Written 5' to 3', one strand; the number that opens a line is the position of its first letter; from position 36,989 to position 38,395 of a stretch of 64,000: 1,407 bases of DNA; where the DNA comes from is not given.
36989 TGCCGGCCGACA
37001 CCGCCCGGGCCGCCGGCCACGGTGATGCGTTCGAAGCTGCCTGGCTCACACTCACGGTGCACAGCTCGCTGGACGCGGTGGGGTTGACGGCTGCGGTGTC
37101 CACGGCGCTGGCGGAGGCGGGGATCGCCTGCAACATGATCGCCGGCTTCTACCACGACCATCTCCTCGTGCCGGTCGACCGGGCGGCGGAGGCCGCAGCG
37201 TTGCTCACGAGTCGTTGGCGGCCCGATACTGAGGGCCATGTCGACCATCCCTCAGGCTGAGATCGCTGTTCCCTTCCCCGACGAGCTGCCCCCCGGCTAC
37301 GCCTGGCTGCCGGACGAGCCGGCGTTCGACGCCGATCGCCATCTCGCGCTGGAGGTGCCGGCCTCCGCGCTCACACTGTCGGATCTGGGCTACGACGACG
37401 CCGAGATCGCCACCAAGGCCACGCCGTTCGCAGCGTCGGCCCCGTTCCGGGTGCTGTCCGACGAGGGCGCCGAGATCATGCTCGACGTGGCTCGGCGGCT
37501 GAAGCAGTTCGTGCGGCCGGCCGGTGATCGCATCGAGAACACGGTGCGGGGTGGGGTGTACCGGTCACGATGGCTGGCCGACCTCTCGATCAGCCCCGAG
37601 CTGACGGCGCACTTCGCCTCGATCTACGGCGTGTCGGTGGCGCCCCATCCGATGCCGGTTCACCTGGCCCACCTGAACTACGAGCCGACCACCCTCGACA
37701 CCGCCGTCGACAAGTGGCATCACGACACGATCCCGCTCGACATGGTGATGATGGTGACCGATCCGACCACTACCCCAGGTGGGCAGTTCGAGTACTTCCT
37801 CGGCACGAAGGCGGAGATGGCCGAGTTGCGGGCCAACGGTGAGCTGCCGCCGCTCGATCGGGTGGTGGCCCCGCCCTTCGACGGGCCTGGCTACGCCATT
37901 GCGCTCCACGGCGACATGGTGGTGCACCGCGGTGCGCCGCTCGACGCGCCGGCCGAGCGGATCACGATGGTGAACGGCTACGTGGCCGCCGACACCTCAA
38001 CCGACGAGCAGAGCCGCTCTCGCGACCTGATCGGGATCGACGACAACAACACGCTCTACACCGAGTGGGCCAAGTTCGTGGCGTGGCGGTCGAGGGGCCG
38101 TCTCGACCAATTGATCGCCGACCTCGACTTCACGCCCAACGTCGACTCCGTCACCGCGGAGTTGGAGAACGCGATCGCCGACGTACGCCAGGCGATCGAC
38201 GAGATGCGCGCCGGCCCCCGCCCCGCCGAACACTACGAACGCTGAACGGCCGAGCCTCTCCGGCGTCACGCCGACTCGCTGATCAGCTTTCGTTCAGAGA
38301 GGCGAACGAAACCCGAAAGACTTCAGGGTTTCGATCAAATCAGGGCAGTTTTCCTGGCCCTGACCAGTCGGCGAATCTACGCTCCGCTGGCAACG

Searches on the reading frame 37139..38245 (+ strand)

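Call 10: search_protein_families(library=pfam, proteins=[window:37139-38245:+])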
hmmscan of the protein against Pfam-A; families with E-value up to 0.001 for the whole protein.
window:37139-38245:+ (368 aa): 1 family
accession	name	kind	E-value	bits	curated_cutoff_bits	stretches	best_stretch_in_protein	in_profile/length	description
PF23169.1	HalD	-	2.8e-05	24.1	26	1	142-293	73-220/228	Halogenase D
